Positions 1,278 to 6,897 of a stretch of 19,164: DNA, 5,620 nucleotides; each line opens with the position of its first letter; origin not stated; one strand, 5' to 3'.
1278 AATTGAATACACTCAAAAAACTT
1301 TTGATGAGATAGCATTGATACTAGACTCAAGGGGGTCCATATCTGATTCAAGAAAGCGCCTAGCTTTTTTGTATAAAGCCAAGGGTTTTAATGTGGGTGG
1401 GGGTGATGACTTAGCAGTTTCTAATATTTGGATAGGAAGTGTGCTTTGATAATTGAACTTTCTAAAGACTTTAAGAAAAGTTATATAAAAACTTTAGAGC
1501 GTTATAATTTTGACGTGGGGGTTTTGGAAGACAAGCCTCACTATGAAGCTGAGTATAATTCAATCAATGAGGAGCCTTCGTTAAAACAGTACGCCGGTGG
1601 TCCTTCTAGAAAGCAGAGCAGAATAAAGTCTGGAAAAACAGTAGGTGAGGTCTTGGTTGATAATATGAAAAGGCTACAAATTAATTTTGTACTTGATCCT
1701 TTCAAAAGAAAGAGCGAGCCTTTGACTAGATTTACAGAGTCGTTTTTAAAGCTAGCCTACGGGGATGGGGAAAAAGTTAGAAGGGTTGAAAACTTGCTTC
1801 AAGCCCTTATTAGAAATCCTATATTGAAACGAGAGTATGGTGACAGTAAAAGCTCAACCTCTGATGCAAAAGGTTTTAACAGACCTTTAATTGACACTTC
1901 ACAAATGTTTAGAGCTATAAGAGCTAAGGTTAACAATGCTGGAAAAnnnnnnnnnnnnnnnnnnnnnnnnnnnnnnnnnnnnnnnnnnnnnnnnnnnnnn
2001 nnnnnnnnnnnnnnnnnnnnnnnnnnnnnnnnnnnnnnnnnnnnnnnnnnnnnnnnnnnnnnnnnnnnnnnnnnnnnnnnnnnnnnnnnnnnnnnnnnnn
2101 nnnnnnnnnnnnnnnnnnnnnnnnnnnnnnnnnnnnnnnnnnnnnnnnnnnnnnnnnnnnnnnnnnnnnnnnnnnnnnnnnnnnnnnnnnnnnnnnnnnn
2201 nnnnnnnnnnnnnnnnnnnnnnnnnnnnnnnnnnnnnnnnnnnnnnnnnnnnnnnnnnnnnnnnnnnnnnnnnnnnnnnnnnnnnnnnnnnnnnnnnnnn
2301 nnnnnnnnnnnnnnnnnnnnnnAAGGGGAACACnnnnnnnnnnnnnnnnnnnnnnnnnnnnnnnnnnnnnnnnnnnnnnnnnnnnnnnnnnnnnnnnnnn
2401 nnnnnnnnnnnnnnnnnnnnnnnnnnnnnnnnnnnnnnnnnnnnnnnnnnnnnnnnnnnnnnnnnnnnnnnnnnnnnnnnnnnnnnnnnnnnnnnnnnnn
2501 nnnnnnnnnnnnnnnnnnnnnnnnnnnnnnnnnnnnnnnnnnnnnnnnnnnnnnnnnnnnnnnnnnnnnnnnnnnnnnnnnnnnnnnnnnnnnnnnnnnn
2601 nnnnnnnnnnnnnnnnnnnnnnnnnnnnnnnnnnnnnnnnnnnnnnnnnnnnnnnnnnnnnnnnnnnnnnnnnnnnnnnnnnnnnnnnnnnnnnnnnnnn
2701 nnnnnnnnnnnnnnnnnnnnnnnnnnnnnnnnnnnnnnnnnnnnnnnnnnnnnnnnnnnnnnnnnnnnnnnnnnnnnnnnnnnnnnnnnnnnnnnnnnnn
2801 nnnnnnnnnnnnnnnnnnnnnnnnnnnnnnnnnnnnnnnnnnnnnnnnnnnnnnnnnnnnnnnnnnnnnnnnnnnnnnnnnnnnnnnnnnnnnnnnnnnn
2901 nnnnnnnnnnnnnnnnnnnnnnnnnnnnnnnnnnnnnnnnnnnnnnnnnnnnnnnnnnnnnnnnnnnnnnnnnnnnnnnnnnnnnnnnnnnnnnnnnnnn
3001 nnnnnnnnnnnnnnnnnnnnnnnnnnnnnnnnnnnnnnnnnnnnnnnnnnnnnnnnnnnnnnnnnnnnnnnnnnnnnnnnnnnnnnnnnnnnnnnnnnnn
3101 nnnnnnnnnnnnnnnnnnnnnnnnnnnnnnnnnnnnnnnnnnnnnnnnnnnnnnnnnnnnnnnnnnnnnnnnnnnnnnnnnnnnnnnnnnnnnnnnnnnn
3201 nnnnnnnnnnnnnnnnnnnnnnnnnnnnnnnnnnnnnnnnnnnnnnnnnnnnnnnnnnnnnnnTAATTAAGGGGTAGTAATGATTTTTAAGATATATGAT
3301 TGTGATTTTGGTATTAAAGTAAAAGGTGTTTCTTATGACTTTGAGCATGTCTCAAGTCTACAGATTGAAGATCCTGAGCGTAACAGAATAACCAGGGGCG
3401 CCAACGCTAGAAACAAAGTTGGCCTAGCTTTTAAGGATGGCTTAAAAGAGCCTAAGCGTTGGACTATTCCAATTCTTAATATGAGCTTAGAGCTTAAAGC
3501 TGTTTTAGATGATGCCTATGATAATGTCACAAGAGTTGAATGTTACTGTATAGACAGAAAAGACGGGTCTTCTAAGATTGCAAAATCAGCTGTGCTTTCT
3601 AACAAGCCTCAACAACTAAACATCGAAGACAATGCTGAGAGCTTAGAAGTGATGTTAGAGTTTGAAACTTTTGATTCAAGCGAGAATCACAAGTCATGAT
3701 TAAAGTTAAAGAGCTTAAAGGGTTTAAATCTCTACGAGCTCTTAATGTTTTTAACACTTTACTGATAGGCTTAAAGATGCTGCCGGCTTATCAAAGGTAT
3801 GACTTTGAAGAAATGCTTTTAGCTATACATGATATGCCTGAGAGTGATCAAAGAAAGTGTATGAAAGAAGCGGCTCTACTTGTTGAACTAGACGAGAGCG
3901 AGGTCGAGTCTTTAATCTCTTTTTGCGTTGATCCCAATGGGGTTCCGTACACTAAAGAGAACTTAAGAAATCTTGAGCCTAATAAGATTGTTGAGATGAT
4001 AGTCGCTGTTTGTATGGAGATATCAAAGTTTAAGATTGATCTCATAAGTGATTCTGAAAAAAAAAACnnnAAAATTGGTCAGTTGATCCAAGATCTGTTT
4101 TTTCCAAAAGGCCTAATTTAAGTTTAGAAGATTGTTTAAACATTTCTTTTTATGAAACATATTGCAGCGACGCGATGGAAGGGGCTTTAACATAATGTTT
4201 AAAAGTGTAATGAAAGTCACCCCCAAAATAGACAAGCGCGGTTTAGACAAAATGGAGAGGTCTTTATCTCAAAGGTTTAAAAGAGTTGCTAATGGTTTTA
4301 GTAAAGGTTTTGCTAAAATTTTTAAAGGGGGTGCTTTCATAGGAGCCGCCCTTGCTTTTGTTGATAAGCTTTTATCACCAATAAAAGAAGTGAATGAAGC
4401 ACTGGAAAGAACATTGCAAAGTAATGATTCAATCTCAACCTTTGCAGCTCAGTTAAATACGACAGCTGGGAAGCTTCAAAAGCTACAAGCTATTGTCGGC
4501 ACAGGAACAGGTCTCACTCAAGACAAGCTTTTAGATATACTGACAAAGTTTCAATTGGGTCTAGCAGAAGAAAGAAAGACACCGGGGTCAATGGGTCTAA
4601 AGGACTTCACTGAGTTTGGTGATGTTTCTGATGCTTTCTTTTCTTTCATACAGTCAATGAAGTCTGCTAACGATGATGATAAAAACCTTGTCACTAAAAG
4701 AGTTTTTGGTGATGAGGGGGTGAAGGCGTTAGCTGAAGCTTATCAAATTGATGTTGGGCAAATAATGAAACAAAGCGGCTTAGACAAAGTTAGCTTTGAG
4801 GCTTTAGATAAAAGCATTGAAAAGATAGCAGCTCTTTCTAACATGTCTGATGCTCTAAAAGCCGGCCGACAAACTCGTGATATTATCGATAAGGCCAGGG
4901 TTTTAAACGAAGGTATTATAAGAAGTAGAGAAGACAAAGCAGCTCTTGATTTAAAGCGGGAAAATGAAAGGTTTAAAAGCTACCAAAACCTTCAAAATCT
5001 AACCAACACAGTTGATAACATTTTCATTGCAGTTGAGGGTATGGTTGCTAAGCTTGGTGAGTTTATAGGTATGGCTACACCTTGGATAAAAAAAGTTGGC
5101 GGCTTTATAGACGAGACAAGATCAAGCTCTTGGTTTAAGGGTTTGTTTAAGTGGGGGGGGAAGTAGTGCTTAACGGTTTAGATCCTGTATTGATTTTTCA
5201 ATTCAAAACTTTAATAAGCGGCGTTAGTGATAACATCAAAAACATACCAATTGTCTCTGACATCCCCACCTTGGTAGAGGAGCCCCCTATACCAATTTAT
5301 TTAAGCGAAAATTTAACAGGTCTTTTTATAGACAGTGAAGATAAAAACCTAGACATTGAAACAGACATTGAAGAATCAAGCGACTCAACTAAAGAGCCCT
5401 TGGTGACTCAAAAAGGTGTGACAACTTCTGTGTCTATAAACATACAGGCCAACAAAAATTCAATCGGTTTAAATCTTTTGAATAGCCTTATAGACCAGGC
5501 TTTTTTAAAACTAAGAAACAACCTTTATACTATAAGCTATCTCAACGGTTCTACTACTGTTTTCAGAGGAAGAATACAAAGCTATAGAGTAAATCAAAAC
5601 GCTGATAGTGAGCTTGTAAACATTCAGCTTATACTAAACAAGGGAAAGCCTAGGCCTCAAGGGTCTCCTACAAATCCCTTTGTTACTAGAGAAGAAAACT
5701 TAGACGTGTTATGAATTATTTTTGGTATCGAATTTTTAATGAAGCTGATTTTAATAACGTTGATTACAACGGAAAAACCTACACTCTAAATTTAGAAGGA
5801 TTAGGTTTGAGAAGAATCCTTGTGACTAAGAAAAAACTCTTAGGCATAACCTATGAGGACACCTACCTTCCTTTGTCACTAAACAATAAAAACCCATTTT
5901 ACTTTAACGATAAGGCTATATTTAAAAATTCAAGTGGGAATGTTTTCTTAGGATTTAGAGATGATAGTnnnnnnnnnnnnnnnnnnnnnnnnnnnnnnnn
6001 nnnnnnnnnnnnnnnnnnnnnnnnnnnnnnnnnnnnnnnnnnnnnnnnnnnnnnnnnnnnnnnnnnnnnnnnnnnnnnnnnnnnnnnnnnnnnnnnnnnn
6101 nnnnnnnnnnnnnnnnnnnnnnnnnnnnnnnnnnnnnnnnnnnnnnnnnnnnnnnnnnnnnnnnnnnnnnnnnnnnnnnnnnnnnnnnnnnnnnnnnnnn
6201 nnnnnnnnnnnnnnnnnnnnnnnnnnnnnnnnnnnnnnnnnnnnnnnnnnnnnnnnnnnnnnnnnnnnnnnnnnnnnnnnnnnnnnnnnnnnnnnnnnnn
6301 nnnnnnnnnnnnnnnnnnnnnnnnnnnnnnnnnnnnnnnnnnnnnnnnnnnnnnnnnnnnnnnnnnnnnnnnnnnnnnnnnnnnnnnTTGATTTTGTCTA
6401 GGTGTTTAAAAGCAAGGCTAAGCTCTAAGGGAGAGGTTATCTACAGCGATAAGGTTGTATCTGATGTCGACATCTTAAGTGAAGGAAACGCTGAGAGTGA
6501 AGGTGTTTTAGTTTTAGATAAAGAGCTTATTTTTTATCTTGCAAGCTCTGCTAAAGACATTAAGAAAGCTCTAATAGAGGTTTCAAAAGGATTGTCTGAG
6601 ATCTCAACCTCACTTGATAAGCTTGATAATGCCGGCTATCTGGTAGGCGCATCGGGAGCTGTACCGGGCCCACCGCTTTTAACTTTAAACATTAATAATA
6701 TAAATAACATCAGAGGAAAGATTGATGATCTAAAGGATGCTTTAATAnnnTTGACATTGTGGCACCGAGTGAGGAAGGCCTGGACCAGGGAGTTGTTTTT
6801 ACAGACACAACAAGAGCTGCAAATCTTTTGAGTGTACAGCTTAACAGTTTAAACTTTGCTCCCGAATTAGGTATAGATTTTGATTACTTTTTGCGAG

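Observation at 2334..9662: Contractile-tail-type gene set in a ~19-kb genome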

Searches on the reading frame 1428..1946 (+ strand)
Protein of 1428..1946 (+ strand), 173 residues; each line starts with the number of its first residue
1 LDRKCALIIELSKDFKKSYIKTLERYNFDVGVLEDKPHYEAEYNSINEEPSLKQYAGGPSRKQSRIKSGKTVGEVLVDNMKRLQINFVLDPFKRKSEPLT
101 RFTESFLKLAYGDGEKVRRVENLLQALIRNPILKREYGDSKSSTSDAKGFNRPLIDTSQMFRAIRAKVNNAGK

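Call 82: search_protein_families(library=pfam, proteins=[window:1428-1946:+], max_evalue=0.1)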
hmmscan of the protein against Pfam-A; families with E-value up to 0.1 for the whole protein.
window:1428-1946:+ (173 aa): 0 families

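Call 99: search_protein_families(library=phrogs, proteins=[window:1428-1946:+], max_evalue=0.01)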
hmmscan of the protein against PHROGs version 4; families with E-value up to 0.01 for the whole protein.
window:1428-1946:+ (173 aa): 1 family
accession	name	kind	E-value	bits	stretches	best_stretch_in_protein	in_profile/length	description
phrog_222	-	connector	1.3e-07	32.6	1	124-172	221-265/276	tail completion or Neck1 protein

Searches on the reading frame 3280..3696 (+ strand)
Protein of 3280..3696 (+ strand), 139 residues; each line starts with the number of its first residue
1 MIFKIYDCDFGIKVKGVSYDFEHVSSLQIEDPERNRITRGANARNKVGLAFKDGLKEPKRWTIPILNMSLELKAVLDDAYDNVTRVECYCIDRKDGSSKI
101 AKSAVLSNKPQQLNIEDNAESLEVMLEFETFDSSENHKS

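Call 4: search_protein_families(library=pfam, proteins=[window:3280-3696:+], max_evalue=1)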
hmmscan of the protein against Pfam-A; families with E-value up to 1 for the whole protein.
window:3280-3696:+ (139 aa): 1 family
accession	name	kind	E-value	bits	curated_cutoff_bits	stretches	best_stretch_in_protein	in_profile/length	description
PF10922.13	T7-like_gp12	-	0.13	13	22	1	69-104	21-56/85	Bacteriophage T7-like, gene 1.2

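Call 5: search_protein_families(library=phrogs, proteins=[window:3280-3696:+], max_evalue=1)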
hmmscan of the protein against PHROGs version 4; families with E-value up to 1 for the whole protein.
window:3280-3696:+ (139 aa): 1 family
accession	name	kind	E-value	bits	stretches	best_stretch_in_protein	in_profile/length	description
phrog_29251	-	tail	0.37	10.5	1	65-103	80-118/560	tail length tape measure protein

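Call 37: search_solved_structures(query=A3, max_evalue=10)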
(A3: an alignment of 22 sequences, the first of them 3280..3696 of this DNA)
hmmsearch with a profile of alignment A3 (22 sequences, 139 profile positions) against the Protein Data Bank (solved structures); distinct sequences matched with E-value up to 10: 4.
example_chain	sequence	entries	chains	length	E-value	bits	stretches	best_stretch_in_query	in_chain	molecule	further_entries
1wni_A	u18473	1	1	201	0.097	15.5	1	34-77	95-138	Trimerelysin II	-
5hd9_A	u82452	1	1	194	0.56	13.1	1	49-93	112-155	Encapsidation protein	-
7jqq_A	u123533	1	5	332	0.72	12.7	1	49-92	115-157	DNA packaging protein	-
3ney_A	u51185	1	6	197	1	12.2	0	15-78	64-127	55 kDa erythrocyte membrane protein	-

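Call 72: search_protein_families(library=pfam, alignment_id=A3, max_evalue=0.1)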
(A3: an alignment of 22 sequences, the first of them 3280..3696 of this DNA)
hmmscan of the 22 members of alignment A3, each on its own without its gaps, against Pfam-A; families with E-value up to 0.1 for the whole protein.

A. member 1, window:3280-3696:+ (139 aa): 0 families

B. families by the number of members that match (of 22 scanned): 3 families
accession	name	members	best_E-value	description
PF08875.16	DUF1833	1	0.059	Domain of unknown function (DUF1833)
PF25658.1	FV_peptidase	1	0.069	Putative filamentous viruses peptidase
PF20700.3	Mutator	1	0.098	Mutator-like transposase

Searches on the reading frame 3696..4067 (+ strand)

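Call 4: search_protein_families(library=pfam, proteins=[window:3696-4067:+], max_evalue=1)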
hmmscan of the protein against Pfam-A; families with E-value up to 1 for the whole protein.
window:3696-4067:+ (124 aa): 2 families
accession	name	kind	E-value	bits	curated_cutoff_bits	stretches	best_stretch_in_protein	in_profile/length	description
PF08418.15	Pol_alpha_B_N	-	0.0094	16.3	24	1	55-94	21-61/67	DNA polymerase alpha subunit B N-terminal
PF19216.5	CoV_NSP15_M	-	0.11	13.1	25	1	58-106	48-96/118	Coronavirus replicase NSP15, middle domain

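Call 5: search_protein_families(library=phrogs, proteins=[window:3696-4067:+], max_evalue=1)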
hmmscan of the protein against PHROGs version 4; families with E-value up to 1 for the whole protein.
window:3696-4067:+ (124 aa): 0 families

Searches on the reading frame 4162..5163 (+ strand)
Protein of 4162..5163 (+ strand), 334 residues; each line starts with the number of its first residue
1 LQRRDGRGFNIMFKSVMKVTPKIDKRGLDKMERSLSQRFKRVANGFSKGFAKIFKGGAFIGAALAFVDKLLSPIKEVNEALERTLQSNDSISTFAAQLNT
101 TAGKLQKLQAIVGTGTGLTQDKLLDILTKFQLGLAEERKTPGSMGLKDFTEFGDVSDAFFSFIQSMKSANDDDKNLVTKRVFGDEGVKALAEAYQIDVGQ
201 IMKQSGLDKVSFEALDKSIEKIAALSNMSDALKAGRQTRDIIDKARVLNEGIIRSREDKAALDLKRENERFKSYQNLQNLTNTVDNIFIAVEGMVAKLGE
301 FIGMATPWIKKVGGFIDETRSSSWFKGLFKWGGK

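Call 4: search_protein_families(library=pfam, proteins=[window:4162-5163:+], max_evalue=1)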
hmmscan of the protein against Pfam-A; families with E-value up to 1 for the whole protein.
window:4162-5163:+ (334 aa): 2 families
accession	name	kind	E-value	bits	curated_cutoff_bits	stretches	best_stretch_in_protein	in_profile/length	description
PF01476.26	LysM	-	0.00068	20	20.9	0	86-111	4-29/43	LysM domain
PF12363.14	Phage_TAC_12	-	0.037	14.9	26.2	1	182-245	13-76/111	Phage tail assembly chaperone protein, TAC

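Call 5: search_protein_families(library=phrogs, proteins=[window:4162-5163:+], max_evalue=1)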
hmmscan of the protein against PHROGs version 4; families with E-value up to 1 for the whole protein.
window:4162-5163:+ (334 aa): 3 families
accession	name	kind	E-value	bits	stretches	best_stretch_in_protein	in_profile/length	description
phrog_10235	-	unknown function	0.2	12.8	1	51-78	9-36/67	-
phrog_13740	-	unknown function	0.23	12.7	1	142-175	8-41/68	-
phrog_1009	-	unknown function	0.28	12.3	0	59-111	17-70/103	-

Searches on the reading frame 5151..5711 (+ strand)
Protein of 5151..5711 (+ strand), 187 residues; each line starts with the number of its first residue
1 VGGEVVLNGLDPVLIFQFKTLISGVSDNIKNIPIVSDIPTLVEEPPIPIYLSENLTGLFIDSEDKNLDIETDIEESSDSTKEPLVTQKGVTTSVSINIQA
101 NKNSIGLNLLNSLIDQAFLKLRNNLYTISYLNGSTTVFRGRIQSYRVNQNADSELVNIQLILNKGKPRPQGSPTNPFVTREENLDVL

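Call 4: search_protein_families(library=pfam, proteins=[window:5151-5711:+], max_evalue=1)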
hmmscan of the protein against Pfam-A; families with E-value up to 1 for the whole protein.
window:5151-5711:+ (187 aa): 1 family
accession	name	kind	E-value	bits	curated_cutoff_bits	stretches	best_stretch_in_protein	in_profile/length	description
PF16461.11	Phage_TTP_12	-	0.026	14.9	26.1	1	122-167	87-132/135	Lambda phage tail tube protein, TTP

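Call 5: search_protein_families(library=phrogs, proteins=[window:5151-5711:+], max_evalue=1)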
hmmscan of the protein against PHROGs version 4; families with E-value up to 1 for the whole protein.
window:5151-5711:+ (187 aa): 0 families

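Call 94: search_protein_families(library=pfam, alignment_id=A9, max_evalue=0.01)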
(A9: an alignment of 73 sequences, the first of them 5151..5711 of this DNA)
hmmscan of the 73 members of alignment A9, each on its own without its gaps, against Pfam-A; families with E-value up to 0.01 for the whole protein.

A. member 1, window:5151-5711:+ (187 aa): 0 families

B. families by the number of members that match (of 73 scanned): 5 families
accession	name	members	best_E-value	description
PF21722.4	Gly_rich_2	1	2.9e-12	Glycine-rich domain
PF04513.17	Baculo_PEP_C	1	0.00061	Baculovirus polyhedron envelope protein, PEP, C terminus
PF05531.17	NPV_P10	1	0.00079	Nucleopolyhedrovirus P10 protein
PF16461.11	Phage_TTP_12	1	0.006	Lambda phage tail tube protein, TTP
PF02996.22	Prefoldin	1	0.0076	Prefoldin subunit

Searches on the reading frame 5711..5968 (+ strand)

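Call 4: search_protein_families(library=pfam, proteins=[window:5711-5968:+], max_evalue=1)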
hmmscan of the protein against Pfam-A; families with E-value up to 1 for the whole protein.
window:5711-5968:+ (86 aa): 0 families

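Call 5: search_protein_families(library=phrogs, proteins=[window:5711-5968:+], max_evalue=1)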
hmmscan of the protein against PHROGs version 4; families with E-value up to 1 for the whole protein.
window:5711-5968:+ (86 aa): 1 family
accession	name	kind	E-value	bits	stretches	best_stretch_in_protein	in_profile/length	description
phrog_10197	-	unknown function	0.21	12.7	1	34-84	14-64/93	-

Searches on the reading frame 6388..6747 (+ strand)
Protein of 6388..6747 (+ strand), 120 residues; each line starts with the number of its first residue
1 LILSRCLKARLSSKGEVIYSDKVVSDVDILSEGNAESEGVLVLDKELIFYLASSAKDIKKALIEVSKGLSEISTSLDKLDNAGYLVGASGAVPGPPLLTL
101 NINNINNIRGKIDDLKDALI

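Call 4: search_protein_families(library=pfam, proteins=[window:6388-6747:+], max_evalue=1)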
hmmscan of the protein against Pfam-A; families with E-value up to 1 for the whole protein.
window:6388-6747:+ (120 aa): 0 families

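Call 5: search_protein_families(library=phrogs, proteins=[window:6388-6747:+], max_evalue=1)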
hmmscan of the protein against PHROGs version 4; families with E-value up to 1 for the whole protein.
window:6388-6747:+ (120 aa): 2 families
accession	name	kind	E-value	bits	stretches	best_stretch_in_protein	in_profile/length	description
phrog_26711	-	head and packaging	0.027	15.3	1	10-72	97-160/199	virion structural protein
phrog_20853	-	unknown function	0.21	12.9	0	97-119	10-32/107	-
